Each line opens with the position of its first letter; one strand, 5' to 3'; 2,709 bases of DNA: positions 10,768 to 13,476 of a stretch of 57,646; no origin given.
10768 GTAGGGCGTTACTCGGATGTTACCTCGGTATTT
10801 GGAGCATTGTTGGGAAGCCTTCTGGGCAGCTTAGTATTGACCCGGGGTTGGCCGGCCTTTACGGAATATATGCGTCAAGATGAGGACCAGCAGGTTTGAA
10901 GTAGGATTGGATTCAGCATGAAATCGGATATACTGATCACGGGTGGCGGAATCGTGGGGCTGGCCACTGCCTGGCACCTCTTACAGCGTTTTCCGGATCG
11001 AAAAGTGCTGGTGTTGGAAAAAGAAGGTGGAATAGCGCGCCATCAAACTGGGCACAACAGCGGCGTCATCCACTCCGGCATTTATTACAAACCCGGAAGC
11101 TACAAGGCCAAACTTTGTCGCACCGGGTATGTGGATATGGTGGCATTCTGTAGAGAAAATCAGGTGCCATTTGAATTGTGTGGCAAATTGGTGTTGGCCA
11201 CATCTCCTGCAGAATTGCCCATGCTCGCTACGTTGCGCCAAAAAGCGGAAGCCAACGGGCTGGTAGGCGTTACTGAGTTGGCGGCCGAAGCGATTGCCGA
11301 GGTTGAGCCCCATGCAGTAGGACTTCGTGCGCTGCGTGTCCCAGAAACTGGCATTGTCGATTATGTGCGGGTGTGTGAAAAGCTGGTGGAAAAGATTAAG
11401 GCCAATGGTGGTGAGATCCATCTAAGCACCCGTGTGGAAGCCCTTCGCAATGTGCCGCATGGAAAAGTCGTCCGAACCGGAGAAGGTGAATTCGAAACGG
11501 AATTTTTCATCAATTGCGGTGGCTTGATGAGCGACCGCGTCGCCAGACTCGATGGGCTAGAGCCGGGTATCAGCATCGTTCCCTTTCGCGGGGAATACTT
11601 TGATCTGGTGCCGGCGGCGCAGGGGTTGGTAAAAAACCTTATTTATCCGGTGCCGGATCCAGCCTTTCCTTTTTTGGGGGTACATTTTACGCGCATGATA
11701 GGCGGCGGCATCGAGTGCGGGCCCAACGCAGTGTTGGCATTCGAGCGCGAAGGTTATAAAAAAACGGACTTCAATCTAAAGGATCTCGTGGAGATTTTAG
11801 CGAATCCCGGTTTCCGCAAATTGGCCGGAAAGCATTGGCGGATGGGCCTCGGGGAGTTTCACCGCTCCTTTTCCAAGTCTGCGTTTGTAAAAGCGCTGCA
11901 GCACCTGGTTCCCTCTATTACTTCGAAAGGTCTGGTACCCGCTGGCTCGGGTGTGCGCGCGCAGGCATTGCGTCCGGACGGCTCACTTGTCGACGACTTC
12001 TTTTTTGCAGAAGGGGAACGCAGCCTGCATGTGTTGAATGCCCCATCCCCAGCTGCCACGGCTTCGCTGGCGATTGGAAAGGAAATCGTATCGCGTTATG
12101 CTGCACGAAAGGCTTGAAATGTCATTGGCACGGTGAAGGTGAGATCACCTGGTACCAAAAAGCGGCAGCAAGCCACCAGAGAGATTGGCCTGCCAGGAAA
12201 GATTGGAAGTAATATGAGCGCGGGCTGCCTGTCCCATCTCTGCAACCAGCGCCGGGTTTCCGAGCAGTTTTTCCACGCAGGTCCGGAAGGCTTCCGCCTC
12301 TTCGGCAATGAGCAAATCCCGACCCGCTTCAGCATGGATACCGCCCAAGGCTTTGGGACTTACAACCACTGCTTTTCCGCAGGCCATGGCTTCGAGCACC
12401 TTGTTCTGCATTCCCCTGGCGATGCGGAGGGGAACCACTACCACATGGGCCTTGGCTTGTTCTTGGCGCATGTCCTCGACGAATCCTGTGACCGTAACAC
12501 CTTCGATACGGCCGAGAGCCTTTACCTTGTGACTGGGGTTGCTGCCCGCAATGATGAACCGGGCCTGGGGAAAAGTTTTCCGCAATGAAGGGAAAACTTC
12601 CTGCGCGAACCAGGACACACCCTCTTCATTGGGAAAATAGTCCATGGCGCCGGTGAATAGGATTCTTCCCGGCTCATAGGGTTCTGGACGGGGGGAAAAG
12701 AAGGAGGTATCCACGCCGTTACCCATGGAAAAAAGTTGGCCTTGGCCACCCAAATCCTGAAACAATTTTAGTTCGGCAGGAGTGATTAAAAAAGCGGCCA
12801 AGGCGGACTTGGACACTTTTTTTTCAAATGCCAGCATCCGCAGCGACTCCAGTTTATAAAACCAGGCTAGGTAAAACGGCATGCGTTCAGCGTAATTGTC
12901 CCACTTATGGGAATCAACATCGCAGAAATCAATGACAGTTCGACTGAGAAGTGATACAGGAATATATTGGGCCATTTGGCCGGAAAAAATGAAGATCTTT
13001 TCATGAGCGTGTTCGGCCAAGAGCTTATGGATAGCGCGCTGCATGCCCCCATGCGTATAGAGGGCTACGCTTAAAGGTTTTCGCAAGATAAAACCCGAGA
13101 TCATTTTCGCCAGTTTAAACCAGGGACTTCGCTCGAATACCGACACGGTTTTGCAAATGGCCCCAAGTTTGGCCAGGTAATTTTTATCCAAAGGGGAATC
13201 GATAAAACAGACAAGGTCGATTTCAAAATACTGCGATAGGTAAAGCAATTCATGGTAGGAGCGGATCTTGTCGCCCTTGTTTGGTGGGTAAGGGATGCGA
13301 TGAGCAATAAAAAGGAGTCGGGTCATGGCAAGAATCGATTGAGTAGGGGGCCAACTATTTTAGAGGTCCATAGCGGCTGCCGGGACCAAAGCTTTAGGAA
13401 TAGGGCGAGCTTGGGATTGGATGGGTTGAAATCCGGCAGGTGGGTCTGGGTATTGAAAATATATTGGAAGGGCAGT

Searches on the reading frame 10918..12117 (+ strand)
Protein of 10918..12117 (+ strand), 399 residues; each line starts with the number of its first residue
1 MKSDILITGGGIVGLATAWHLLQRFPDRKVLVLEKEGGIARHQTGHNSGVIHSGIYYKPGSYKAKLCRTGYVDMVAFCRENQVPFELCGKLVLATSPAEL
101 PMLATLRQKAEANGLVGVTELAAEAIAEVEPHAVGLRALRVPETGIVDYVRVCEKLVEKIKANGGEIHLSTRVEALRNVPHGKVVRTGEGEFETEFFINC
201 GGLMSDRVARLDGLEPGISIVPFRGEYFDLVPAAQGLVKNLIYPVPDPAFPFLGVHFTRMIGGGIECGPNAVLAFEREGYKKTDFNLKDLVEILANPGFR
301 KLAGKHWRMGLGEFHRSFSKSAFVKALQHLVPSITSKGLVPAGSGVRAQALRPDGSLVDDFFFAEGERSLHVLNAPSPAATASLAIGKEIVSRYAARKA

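Call 3: search_protein_families(library=pfam, proteins=[window:10918-12117:+], max_evalue=0.01)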
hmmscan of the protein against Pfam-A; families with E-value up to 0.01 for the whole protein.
window:10918-12117:+ (399 aa): 3 families
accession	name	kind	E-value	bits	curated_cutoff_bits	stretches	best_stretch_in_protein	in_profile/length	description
PF01266.30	DAO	-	4.6e-55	188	27.9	1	4-392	1-352/353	FAD dependent oxidoreductase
PF13450.12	NAD_binding_8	-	6.1e-05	23.7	21.9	1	7-39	1-31/68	NAD(P)-binding Rossmann-like domain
PF01946.23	Thi4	-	0.0037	17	26.2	1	1-36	16-50/235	Thi4 family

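Call 4: search_protein_families(library=ncbifam, proteins=[window:10918-12117:+], max_evalue=0.01)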
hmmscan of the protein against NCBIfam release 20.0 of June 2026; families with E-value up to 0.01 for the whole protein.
window:10918-12117:+ (399 aa): 20 families
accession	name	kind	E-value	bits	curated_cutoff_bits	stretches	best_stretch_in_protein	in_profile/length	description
NF008726.1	PRK11728.1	equivalog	3.6e-167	556.1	299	1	4-391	2-388/389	L-2-hydroxyglutarate oxidase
NF033460.1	glycerol3P_ox_II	equivalog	5.3e-29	101.5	460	1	3-286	2-286/361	type 2 glycerol-3-phosphate oxidase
TIGR02352.1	thiamin_ThiO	equivalog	2.2e-14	53.4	250.8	1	5-211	1-213/351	glycine oxidase ThiO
NF002480.1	PRK01747.1-1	equivalog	1.5e-11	43.5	540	1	3-211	249-458/645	bifunctional tRNA (5-methylaminomethyl-2-thiouridine)(34)-methyltransferase MnmC2/FAD-dependent 5-carboxymethylaminomethyl-2-thiouridine(34)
TIGR03197.1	MnmC_Cterm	equivalog_domain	4.7e-10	39.1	174.2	1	4-211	1-209/400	FAD-dependent 5-carboxymethylaminomethyl-2-thiouridine(34) oxidoreductase MnmC1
TIGR03364.1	HpnW_proposed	hypoth_equivalog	8.1e-09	35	285.1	1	4-202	2-194/365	TIGR03364 family FAD-dependent oxidoreductase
NF001933.0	PRK00711.1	subfamily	4.3e-08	32.6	383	1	120-225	166-275/429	D-amino acid dehydrogenase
NF050086.1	pipecolate_AmaA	exception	6.2e-07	28.4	600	1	2-67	25-87/425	L-pipecolate oxidase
NF008425.0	PRK11259.1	equivalog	2.6e-06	26.6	257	1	1-205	3-205/377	N-methyl-L-tryptophan oxidase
NF008843.0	PRK11883.1-3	equivalog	3.8e-06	26.2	406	1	4-36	3-35/424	protoporphyrinogen oxidase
TIGR03329.1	Phn_aa_oxid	hypoth_equivalog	1.1e-05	24.5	632.8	1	2-194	24-226/460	putative aminophosphonate oxidoreductase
NF005560.0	PRK07233.1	equivalog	1.1e-05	24.5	252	0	150-187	199-237/435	hypothetical protein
TIGR01373.1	soxB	subfamily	3.1e-05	23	529.45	1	3-61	31-88/407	sarcosine oxidase subunit beta family protein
NF008313.0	PRK11101.1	equivalog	8.2e-05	21.4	425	1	2-214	8-222/548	anaerobic glycerol-3-phosphate dehydrogenase subunit A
TIGR03377.1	glycerol3P_GlpA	equivalog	9.3e-05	21.1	552.8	1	4-226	1-223/530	anaerobic glycerol-3-phosphate dehydrogenase subunit GlpA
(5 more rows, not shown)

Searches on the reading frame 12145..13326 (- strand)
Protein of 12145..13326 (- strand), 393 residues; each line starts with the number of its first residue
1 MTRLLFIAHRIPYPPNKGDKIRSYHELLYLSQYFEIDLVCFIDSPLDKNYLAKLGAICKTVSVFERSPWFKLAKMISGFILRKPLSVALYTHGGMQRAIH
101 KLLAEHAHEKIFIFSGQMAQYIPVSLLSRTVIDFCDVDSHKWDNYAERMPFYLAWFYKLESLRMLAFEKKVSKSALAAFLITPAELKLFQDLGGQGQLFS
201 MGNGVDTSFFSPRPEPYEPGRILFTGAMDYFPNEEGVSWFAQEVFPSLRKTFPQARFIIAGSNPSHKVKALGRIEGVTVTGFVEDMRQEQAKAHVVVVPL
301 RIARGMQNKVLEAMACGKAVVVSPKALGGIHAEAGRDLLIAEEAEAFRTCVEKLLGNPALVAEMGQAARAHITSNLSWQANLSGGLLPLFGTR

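Call 18: search_protein_families(library=pfam, proteins=[window:12145-13326:-], max_evalue=0.001)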
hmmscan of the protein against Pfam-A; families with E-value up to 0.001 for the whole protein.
window:12145-13326:- (393 aa): 3 families
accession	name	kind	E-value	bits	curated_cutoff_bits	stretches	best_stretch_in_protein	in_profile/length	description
PF13692.12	Glyco_trans_1_4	-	1.5e-28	100.3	27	1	221-357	3-142/142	Glycosyl transferases group 1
PF00534.26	Glycos_transf_1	-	3.6e-12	46.6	26.4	1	243-370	35-171/172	Glycosyl transferases group 1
PF13524.12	Glyco_trans_1_2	-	4.1e-11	43.5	25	1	247-380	8-137/144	Glycosyl transferase-like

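Call 42: search_protein_families(library=ncbifam, proteins=[window:12145-13326:-], max_evalue=0.00001)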
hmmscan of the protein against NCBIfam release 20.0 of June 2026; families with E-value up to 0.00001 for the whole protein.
window:12145-13326:- (393 aa): 4 families
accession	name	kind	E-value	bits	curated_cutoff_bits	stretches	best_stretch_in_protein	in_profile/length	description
TIGR03087.1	stp1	hypoth_equivalog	6.9e-123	410.7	316.65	1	4-383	1-388/397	TIGR03087 family PEP-CTERM/XrtA system glycosyltransferase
TIGR03088.1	stp2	hypoth_equivalog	3.8e-08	32.8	409.05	1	253-381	228-362/374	TIGR03088 family PEP-CTERM/XrtA system glycosyltransferase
NF041876.1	EPS_EpsE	equivalog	4.9e-06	26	400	0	275-377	276-381/389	exopolysaccharide biosynthesis GT4 family glycosyltransferase EpsE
TIGR02149.1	glgA_Coryne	subfamily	7.1e-06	25.4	302.4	0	285-380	276-378/391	glycogen synthase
